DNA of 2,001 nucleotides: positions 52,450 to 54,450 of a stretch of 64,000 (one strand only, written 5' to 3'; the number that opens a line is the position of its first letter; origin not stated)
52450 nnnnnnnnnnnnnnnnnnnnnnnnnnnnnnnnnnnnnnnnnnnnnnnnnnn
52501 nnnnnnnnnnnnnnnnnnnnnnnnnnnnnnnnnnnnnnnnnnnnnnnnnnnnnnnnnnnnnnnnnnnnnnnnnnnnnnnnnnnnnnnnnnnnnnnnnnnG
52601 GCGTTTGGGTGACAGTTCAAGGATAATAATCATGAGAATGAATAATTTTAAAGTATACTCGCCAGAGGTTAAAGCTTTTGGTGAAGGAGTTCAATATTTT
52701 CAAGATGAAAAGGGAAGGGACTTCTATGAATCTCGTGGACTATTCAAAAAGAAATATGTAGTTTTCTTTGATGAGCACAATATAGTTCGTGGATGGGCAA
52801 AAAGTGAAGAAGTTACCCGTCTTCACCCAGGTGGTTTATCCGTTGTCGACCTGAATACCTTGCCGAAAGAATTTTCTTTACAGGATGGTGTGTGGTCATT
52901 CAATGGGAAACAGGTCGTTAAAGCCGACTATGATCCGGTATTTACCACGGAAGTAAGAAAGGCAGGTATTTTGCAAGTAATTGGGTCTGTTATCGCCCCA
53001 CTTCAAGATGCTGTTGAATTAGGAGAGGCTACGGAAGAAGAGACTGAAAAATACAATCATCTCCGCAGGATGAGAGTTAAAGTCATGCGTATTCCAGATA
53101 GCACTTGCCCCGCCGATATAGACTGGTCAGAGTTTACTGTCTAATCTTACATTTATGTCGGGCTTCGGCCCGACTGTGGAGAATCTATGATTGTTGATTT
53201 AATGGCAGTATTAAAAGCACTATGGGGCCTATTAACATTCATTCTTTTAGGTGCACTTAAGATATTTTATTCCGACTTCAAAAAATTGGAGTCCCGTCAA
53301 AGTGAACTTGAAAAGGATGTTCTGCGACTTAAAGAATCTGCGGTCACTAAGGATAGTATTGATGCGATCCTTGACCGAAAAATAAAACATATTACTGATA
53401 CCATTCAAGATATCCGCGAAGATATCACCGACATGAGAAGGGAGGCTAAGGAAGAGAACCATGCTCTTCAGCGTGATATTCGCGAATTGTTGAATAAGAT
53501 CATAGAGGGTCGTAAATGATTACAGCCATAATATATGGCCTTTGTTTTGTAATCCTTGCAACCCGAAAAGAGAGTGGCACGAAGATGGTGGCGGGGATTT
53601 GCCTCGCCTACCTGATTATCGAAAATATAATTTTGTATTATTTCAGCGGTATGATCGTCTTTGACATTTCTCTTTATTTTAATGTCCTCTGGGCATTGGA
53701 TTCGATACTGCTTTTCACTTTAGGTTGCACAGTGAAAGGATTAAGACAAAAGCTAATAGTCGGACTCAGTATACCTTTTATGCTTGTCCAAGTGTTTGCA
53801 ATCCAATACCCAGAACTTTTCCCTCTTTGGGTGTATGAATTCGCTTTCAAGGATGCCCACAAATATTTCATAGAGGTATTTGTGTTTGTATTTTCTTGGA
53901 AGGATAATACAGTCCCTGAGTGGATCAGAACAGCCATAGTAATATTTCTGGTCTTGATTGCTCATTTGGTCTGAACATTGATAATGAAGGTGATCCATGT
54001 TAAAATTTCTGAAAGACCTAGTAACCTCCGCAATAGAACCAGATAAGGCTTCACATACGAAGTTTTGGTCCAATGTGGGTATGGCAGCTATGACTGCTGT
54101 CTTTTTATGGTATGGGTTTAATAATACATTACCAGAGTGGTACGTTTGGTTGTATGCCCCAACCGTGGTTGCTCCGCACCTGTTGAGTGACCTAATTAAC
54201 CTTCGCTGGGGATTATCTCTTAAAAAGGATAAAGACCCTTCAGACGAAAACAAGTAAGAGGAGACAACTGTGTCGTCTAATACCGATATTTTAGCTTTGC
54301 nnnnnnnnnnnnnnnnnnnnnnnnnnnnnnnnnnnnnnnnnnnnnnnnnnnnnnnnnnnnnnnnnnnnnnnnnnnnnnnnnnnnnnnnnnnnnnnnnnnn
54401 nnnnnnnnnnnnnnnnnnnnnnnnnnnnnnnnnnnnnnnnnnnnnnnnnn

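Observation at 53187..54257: Three small membrane-protein genes inserted between tail-fiber genes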

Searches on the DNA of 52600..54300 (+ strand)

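Call 3: search_dna_similar(query=window:52600-54300:+, collection=phages, mode=near, max_rows=25)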
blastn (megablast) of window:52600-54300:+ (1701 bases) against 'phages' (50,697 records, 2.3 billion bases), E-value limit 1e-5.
Records with a match: 4; places in all: 4; records where one place covers at least 80% of the query: 1.
Best place of each record, by identity: >=99% 2; 90-95% 1; 80-90% 1.
By first word of the organism name: Serratia 2; Escherichia 1; Acinetobacter 1.
By host as written in the record: Serratia marcescens LVF3 2; Escherichia coli 1; Acinetobacter baumannii AB49 1.
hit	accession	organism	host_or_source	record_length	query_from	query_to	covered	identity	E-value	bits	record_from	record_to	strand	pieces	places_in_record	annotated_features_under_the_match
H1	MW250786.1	Escherichia phage UPEC06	Escherichia coli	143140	28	1690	98%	81.8%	0e+0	1384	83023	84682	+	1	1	tail fiber assembly protein | hypothetical protein (x3) | putative tail fiber protein 2 | putative tail fiber protein 1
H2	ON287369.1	Serratia phage vB_SmaM-ChuuTotoro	Serratia marcescens LVF3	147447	1181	1225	3%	91.3%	8e-7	62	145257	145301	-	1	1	hypothetical protein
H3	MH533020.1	Acinetobacter phage ABPH49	Acinetobacter baumannii AB49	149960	1181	1213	2%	100.0%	8e-7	62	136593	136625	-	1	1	putative membrane protein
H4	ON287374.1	Serratia phage vB_SmaM-Kashira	Serratia marcescens LVF3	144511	1181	1213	2%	100.0%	8e-7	62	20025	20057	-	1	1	hypothetical protein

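Call 6: get_annotated_region(hit=H1, flank=12000)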
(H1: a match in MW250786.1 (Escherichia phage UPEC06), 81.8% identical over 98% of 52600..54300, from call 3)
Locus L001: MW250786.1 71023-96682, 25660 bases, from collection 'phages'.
description: Escherichia phage UPEC06, partial genome.
organism: Escherichia phage UPEC06 (NCBI taxid 2811509)
taxonomy: Viruses; Duplodnaviria; Heunggongvirae; Uroviricota; Caudoviricetes; Vequintavirinae
host: Escherichia coli; source: wastewater; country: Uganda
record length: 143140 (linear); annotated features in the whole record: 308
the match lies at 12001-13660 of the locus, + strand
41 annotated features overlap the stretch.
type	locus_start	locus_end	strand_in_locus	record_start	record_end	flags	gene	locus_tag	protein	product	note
CDS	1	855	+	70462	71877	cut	-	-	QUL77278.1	putative structural protein 1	-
CDS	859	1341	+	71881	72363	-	-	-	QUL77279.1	putative structural protein 2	-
CDS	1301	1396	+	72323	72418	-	-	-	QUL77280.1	hypothetical protein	-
CDS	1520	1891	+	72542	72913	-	-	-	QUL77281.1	hypothetical protein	-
CDS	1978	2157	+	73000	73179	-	-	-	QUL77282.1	hypothetical protein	-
CDS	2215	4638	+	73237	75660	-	-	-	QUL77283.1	tail length tape-measure protein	-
CDS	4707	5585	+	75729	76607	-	-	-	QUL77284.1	putative tail tape measure protein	-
CDS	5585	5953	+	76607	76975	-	-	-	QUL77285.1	hypothetical protein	-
CDS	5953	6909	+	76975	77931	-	-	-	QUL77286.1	hypothetical protein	-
CDS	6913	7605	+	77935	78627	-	-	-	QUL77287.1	baseplate assembly protein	-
CDS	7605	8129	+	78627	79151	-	-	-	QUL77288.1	putative tail lysozyme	-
CDS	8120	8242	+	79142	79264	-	-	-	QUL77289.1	hypothetical protein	-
CDS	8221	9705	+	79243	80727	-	-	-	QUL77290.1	baseplate component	-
CDS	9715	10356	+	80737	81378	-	-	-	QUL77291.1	hypothetical protein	-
CDS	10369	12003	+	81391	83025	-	-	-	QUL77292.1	putative tail fiber protein 1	-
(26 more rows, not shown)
